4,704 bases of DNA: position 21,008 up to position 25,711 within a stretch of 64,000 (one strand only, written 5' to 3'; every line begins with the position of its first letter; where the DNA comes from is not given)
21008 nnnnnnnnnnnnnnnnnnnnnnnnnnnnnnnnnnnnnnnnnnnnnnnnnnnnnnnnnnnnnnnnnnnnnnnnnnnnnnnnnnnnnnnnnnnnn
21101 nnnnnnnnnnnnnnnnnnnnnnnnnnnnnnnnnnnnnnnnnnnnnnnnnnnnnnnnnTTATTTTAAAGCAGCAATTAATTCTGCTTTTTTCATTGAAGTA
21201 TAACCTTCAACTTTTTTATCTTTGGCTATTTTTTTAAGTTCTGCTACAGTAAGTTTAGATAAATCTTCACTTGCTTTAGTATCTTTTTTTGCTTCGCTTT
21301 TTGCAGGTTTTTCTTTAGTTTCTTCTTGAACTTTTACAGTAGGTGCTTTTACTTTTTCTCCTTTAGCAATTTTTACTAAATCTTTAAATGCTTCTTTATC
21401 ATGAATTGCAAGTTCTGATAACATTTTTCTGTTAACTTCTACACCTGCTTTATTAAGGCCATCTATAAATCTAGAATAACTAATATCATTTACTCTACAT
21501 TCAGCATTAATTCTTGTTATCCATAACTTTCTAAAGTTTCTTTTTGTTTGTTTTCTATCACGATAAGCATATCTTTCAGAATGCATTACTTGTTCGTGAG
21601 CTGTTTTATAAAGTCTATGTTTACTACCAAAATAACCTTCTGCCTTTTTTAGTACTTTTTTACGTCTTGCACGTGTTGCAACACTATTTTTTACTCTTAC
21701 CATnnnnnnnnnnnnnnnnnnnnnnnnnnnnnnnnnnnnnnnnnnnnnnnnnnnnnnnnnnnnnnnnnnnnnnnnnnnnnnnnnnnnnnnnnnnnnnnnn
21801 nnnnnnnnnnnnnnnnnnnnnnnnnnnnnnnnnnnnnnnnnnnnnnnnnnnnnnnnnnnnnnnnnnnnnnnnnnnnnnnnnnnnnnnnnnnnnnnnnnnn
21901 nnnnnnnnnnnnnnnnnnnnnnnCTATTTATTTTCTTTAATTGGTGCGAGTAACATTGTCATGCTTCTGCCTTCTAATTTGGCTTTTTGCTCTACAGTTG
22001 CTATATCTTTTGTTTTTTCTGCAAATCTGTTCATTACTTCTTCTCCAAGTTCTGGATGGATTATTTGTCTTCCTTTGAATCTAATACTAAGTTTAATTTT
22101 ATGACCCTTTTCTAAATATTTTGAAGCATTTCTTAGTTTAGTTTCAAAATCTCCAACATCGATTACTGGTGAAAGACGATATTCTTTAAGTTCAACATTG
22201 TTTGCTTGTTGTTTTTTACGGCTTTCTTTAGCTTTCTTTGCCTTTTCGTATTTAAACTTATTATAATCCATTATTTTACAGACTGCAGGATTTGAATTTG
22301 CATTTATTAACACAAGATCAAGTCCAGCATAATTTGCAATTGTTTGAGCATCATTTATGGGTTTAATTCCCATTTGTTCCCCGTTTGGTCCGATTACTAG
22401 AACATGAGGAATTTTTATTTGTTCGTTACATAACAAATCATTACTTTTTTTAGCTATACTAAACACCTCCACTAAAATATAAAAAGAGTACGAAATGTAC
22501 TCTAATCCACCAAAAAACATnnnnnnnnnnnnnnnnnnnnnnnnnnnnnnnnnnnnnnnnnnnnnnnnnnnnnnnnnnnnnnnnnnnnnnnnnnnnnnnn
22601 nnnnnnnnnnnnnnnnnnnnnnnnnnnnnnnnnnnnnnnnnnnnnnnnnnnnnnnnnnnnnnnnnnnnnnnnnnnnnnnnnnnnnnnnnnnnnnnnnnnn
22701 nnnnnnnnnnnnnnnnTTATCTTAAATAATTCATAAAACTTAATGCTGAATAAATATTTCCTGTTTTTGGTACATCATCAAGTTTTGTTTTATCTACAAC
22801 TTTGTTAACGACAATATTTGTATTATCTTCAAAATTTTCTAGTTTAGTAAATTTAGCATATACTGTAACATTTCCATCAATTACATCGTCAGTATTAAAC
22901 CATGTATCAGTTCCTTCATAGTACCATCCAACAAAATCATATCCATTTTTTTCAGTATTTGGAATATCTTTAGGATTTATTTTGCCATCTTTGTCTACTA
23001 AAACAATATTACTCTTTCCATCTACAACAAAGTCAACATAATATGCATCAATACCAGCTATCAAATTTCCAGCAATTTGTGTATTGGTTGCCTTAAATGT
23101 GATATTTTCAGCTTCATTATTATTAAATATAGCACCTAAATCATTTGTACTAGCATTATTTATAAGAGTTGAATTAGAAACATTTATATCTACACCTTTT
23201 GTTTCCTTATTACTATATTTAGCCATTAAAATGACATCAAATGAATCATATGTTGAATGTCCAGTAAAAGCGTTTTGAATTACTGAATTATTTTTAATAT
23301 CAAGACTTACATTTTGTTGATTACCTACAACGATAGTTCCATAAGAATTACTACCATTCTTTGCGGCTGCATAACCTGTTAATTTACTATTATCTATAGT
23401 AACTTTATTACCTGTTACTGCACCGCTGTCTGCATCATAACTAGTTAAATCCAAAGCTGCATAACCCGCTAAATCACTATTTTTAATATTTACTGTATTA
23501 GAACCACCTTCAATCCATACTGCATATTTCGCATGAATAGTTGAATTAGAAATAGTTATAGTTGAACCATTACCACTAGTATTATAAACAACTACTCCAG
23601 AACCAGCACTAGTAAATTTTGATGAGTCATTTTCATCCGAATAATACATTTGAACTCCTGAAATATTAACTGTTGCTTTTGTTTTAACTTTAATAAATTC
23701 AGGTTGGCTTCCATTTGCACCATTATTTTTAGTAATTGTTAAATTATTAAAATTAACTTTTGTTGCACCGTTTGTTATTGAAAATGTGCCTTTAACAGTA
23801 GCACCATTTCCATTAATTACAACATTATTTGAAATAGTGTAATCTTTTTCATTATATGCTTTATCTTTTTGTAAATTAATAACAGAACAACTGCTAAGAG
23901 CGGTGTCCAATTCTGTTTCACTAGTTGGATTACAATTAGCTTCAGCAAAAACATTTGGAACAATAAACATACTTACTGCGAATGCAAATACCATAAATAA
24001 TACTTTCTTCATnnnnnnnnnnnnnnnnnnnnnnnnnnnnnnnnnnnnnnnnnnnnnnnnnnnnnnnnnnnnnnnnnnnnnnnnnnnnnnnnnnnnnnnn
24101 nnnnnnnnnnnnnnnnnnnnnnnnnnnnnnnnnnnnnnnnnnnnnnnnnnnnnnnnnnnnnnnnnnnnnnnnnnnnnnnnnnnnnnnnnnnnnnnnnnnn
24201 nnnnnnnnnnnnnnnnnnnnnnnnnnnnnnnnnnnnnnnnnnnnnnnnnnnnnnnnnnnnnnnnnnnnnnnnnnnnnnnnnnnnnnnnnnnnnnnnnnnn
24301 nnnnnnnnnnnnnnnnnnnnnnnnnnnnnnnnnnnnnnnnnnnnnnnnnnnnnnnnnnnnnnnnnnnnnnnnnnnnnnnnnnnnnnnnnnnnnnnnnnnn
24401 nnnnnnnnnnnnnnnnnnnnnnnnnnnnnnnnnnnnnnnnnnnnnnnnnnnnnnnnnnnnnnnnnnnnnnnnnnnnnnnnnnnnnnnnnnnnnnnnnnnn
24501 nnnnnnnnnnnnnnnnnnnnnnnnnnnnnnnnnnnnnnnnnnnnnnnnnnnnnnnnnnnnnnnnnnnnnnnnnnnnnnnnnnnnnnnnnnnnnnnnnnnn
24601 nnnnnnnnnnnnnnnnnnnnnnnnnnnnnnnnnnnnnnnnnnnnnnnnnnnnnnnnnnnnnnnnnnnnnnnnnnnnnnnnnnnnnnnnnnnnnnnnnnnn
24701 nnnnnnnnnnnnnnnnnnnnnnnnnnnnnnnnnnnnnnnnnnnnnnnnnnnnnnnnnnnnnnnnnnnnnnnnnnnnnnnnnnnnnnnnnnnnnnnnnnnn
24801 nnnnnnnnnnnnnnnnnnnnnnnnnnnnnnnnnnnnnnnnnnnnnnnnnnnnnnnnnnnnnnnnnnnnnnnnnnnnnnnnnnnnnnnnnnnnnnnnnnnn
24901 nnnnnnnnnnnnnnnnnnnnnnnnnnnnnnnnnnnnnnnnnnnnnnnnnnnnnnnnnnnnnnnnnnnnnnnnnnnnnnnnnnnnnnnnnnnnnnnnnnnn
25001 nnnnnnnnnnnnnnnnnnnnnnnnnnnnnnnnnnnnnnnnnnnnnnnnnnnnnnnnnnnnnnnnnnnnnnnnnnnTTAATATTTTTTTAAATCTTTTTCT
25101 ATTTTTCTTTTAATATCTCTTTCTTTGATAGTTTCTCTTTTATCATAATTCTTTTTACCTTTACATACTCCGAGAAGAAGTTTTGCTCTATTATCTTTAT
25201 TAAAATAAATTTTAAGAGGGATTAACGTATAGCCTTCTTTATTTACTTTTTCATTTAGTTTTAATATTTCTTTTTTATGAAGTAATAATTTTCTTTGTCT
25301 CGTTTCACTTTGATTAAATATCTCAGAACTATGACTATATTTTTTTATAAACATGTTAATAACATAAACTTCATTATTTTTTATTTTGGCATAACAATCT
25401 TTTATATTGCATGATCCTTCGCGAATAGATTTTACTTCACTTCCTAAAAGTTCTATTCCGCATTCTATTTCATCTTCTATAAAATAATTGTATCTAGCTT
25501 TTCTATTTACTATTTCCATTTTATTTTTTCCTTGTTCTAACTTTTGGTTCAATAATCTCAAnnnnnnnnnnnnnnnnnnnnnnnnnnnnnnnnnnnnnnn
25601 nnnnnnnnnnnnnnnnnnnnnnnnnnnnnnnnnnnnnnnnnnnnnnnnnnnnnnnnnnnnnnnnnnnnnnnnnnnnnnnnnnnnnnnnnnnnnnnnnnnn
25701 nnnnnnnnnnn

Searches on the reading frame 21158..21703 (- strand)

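Call 48: search_protein_families(library=pfam, proteins=[window:21158-21703:-], max_evalue=0.0001)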
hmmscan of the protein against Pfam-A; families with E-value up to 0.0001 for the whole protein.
window:21158-21703:- (181 aa): 3 families
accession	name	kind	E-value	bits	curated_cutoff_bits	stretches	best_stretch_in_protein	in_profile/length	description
PF00453.23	Ribosomal_L20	-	2.2e-45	153.6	30.8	1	3-109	1-107/107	Ribosomal protein L20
PF07498.18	Rho_N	-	1.7e-09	38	24.9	1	147-180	1-34/43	Rho termination factor, N-terminal domain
PF12949.13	HeH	-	5.9e-05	23.1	28.9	0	148-180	1-33/35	HeH/LEM domain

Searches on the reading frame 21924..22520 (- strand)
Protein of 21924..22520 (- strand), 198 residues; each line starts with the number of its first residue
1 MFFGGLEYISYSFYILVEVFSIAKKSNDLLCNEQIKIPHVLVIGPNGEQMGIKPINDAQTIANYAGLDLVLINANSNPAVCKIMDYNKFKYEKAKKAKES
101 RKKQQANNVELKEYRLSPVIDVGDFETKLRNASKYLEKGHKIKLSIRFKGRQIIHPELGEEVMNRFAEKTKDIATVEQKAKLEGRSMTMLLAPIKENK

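Call 48: search_protein_families(library=pfam, proteins=[window:21924-22520:-], max_evalue=0.0001)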
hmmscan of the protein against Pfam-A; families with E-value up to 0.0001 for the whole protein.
window:21924-22520:- (198 aa): 2 families
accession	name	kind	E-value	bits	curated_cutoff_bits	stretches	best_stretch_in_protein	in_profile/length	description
PF00707.27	IF3_C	-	6.7e-34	116.1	34.8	1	109-193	1-85/86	Translation initiation factor IF-3, C-terminal domain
PF05198.21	IF3_N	-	2.1e-27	95.5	26.9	1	32-99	2-69/70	Translation initiation factor IF-3, N-terminal domain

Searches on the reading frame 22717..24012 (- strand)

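Call 26: search_protein_families(library=pfam, proteins=[window:22717-24012:-], max_evalue=0.001)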
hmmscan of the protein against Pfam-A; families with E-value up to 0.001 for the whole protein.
window:22717-24012:- (431 aa): 1 family
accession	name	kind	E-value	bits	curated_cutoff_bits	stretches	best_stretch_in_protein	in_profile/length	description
PF09479.16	Flg_new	-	2.7e-08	34.2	27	1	324-387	1-65/65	Listeria-Bacteroides repeat domain (List_Bact_rpt)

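Call 47: search_protein_families(library=ncbifam, proteins=[window:22717-24012:-], max_evalue=0.1)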
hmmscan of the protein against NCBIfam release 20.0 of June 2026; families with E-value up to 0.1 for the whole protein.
window:22717-24012:- (431 aa): 1 family
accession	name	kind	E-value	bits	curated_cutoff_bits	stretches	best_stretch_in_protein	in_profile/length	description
TIGR02543.1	List_Bact_rpt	repeat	1.1e-05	25.7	20.95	1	355-390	3-42/44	TIGR02543 family repeat protein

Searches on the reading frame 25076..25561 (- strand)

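Call 26: search_protein_families(library=pfam, proteins=[window:25076-25561:-], max_evalue=0.001)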
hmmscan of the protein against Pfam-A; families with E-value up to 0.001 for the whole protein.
window:25076-25561:- (161 aa): 1 family
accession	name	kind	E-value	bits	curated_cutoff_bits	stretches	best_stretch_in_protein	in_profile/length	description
PF01668.23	SmpB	-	7.2e-57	191.8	27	1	18-159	3-142/143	SmpB protein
